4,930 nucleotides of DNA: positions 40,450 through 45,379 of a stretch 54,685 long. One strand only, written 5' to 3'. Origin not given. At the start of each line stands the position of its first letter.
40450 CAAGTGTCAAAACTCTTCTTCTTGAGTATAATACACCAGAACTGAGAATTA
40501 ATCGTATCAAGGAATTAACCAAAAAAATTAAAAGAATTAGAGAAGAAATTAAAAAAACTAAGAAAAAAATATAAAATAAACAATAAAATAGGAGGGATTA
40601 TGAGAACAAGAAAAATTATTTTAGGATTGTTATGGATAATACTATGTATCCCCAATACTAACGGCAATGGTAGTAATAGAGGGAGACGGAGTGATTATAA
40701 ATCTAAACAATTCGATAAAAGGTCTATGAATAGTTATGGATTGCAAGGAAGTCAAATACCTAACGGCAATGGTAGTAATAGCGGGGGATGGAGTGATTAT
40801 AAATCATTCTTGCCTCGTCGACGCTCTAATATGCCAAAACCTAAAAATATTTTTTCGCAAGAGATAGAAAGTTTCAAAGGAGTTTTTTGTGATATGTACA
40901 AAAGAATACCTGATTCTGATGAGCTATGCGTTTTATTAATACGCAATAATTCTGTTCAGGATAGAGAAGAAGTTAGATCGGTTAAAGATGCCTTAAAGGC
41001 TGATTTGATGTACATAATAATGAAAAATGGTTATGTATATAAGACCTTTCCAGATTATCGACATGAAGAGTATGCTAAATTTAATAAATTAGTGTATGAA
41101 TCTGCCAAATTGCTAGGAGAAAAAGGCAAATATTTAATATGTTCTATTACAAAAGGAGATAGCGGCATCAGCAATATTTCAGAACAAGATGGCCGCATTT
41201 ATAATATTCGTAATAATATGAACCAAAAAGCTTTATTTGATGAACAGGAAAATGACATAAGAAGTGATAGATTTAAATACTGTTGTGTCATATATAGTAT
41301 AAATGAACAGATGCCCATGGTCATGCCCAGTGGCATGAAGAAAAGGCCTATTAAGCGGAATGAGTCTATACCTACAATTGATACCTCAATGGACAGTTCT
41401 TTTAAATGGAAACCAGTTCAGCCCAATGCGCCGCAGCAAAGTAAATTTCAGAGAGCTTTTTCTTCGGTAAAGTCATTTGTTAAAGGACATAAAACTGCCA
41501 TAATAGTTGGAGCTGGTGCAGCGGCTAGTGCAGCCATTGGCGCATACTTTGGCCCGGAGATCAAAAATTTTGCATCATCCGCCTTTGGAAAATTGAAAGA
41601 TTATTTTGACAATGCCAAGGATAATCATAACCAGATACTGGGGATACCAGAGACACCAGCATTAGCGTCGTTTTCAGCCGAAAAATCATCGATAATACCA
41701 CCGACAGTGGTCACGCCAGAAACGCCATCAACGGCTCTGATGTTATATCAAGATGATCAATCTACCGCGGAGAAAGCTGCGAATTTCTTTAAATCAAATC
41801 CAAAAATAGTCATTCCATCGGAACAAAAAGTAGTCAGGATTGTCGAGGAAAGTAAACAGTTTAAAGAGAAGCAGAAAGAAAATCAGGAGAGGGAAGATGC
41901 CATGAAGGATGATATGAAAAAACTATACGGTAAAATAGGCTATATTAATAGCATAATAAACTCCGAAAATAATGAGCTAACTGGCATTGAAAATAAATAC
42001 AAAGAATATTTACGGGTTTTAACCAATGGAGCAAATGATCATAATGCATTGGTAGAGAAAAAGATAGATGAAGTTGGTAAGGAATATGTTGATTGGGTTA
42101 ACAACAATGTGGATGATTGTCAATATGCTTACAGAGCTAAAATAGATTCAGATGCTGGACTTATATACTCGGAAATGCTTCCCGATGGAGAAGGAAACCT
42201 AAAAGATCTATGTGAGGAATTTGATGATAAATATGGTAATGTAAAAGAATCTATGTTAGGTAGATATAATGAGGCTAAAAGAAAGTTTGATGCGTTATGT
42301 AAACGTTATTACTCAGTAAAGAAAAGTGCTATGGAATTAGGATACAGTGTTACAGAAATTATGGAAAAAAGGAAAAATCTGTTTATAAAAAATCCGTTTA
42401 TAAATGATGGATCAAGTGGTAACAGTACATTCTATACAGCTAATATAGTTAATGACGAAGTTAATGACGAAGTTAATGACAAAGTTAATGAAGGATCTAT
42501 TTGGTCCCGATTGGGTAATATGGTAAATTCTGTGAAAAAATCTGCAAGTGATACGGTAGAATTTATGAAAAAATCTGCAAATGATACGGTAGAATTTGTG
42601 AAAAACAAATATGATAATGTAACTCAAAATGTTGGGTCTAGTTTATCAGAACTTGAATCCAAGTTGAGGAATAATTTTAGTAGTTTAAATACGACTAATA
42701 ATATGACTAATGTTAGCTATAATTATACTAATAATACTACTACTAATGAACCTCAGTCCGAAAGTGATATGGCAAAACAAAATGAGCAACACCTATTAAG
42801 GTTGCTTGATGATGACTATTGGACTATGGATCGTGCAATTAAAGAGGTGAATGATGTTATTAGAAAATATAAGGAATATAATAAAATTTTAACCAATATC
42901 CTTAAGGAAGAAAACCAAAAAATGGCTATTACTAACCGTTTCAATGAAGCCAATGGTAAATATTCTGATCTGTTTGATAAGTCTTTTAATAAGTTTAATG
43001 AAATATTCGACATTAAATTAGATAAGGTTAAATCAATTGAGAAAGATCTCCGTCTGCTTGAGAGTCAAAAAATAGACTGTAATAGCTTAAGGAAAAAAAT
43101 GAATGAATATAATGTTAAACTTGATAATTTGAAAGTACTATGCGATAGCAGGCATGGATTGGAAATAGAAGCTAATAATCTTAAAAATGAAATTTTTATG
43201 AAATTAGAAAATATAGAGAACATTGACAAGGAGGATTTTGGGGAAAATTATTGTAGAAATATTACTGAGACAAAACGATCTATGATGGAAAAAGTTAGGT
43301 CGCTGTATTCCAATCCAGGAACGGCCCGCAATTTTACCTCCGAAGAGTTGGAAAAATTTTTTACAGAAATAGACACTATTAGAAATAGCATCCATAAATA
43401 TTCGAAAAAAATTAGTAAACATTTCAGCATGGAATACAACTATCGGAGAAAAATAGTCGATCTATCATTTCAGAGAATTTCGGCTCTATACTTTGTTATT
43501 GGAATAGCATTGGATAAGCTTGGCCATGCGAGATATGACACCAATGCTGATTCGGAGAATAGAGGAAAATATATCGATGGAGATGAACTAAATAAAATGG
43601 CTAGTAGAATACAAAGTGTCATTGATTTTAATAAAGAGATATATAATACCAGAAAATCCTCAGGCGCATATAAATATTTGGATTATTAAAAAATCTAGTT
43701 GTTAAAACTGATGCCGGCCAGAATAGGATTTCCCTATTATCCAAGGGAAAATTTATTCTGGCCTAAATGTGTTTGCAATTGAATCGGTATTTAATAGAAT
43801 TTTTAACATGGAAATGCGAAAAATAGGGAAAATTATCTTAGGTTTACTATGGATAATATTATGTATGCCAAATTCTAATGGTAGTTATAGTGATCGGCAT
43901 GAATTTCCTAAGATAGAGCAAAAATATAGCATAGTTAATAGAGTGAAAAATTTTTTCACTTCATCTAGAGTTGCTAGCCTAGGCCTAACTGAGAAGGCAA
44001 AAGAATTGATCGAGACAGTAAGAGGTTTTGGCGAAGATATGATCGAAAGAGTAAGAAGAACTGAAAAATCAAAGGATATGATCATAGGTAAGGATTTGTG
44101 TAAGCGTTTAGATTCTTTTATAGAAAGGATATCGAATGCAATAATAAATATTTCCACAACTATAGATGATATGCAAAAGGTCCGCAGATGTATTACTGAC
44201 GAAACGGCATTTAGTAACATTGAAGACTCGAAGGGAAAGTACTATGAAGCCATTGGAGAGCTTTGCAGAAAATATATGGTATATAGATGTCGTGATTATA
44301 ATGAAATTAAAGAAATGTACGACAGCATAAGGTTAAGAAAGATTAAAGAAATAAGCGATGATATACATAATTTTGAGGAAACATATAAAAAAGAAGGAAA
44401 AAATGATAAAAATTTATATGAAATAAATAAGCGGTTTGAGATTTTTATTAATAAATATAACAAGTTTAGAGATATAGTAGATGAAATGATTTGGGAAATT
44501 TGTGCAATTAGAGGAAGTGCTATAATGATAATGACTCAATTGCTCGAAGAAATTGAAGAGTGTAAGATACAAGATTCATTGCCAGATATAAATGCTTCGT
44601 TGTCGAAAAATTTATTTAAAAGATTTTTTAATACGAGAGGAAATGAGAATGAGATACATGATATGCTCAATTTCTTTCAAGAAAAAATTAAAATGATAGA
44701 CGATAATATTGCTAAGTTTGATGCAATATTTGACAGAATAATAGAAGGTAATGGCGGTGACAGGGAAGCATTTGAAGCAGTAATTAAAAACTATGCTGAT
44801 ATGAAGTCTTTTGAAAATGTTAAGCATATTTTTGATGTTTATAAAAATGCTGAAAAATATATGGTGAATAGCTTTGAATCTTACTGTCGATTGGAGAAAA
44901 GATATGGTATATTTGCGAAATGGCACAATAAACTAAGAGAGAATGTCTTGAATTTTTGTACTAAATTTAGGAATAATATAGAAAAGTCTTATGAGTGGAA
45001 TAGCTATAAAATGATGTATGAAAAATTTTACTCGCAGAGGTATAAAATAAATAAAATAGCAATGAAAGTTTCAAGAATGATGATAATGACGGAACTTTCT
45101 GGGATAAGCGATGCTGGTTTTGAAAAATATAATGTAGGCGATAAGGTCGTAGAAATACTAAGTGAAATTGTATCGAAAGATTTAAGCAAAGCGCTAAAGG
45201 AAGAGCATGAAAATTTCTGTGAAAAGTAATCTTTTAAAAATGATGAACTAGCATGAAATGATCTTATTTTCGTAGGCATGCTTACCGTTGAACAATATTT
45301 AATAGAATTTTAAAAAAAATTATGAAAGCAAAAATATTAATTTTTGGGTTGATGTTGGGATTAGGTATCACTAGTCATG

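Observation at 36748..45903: Co-directional array of five signal-peptide orphan genes between the rpsP operon and the 3' end of tRNA-Gly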

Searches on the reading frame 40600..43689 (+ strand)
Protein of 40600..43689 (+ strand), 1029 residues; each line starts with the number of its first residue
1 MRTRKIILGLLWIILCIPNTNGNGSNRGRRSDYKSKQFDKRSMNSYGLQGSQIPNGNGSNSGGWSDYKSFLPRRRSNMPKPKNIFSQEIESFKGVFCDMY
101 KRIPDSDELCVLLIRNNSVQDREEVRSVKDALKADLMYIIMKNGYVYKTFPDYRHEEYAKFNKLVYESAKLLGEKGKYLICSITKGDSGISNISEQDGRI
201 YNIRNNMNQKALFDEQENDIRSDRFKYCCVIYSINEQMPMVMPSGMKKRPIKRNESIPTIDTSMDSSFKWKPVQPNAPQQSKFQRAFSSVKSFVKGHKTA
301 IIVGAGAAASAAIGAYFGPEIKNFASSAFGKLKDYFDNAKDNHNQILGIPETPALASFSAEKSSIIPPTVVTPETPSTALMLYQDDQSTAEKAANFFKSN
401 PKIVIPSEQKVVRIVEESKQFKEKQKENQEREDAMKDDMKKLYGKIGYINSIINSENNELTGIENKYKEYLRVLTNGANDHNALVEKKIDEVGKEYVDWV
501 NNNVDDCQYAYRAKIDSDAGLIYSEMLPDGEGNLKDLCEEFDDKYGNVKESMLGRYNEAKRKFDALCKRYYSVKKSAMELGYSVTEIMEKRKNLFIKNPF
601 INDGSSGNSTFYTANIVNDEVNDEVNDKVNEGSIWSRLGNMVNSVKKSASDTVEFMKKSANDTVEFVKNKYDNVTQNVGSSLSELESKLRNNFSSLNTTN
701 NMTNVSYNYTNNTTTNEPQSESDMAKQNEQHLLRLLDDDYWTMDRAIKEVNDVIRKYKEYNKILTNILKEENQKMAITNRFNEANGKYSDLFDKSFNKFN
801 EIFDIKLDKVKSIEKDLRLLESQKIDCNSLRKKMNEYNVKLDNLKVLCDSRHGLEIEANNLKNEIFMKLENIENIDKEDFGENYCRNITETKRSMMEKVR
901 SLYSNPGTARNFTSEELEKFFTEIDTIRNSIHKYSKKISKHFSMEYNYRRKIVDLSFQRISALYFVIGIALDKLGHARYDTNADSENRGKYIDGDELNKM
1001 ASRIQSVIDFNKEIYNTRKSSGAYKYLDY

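Call 6: search_protein_families(library=pfam, proteins=[window:40600-43689:+], max_evalue=0.1)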
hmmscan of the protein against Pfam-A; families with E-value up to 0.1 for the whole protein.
window:40600-43689:+ (1029 aa): 0 families

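Call 7: search_protein_families(library=ncbifam, proteins=[window:40600-43689:+], max_evalue=0.01)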
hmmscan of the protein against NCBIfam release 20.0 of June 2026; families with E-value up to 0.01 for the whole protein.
window:40600-43689:+ (1029 aa): 1 family
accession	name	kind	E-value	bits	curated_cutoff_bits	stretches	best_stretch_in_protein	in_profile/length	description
NF003261.0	PRK04231.1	equivalog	0.0011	17.8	341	1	357-495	61-190/342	50S ribosomal protein L3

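Call 14: find_encoding_contigs(protein=window:40600-43689:+, flank=10000, max_places=6)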
Protein window:40600-43689:+ (1029 aa): no gene with exactly this product is on record in the collection.

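Call 56: search_solved_structures(query=window:40600-43689:+, max_evalue=1)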
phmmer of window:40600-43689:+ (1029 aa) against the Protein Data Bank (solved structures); distinct sequences matched with E-value up to 1: 6.
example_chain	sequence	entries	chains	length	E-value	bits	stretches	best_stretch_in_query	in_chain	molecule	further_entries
5yl9_A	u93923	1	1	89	0.15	13.3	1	626-699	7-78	Spike glycoprotein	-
2ieq_A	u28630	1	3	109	0.15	13.3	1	647-707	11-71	Spike glycoprotein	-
5zuv_A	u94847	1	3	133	0.34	12.1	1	626-699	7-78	Spike glycoprotein,Spike glycoprotein,inhibitor EK1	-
5j2l_B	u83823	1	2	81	0.49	11.6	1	720-771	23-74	protein design 2L4HC2_11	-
4ikm_A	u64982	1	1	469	0.73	11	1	257-343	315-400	Maltose-binding periplasmic protein, Caspase recruitment domain-containing protein 8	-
7ozc_AAA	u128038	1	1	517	0.83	10.8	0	224-326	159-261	Arylsulfatase A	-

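Call 61: search_protein_families(library=phrogs, proteins=[window:40600-43689:+], max_evalue=0.01)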
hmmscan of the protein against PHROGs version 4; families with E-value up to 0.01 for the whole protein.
window:40600-43689:+ (1029 aa): 0 families

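Call 62: search_protein_families(library=padloc, proteins=[window:40600-43689:+], max_evalue=0.01)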
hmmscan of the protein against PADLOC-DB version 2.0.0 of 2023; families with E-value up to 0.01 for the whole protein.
window:40600-43689:+ (1029 aa): 0 families

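Call 72: find_homologous_proteins(query=window:40600-43689:+, max_evalue=0.01)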
Query window:40600-43689:+ (1029 aa): 1 proteins with E <= 0.01 among 8000 candidates.
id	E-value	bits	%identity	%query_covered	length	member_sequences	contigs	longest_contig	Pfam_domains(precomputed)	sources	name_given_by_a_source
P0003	0.0e+0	2303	100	100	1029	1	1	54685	-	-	-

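Call 101: search_dna_similar(query=window:40600-43689:+, collection=plasmids, mode=protein, max_evalue=0.001, max_rows=5)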
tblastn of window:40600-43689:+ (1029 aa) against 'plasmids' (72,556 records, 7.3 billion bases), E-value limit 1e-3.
No match.

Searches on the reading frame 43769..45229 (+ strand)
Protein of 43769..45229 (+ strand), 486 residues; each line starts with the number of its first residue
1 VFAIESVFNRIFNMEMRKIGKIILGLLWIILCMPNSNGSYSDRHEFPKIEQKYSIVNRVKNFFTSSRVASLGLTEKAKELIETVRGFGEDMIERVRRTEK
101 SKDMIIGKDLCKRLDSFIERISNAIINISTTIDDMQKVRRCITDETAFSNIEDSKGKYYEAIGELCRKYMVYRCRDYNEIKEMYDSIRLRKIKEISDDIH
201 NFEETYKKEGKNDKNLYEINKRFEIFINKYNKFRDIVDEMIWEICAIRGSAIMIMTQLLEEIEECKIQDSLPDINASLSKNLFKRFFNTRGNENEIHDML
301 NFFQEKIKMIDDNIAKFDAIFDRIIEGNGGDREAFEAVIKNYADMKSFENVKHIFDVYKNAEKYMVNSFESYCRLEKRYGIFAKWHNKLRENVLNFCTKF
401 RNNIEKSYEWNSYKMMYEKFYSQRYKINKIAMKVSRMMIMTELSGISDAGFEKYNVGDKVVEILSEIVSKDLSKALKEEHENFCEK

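Call 6: search_protein_families(library=pfam, proteins=[window:43769-45229:+], max_evalue=0.1)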
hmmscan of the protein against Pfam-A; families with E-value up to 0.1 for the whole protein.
window:43769-45229:+ (486 aa): 1 family
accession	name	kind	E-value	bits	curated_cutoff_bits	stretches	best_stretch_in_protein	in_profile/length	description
PF07426.16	Dynactin_p22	-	0.045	14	25.2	0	177-233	102-155/168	Dynactin subunit p22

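Call 7: search_protein_families(library=ncbifam, proteins=[window:43769-45229:+], max_evalue=0.01)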
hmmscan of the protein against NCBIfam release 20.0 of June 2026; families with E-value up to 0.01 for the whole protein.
window:43769-45229:+ (486 aa): 0 families

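Call 57: search_solved_structures(query=window:43808-45229:+, max_evalue=1)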
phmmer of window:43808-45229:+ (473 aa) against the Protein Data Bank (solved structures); distinct sequences matched with E-value up to 1: 1.
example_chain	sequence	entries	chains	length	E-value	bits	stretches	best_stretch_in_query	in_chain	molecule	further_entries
7nmb_A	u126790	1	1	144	0.84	11.7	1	5-87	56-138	Cholera toxin transcriptional activator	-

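Call 61: search_protein_families(library=phrogs, proteins=[window:43808-45229:+], max_evalue=0.01)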
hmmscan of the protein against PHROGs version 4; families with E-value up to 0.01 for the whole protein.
window:43808-45229:+ (473 aa): 0 families

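Call 62: search_protein_families(library=padloc, proteins=[window:43808-45229:+], max_evalue=0.01)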
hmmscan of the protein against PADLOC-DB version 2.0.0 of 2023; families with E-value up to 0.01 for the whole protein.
window:43808-45229:+ (473 aa): 0 families
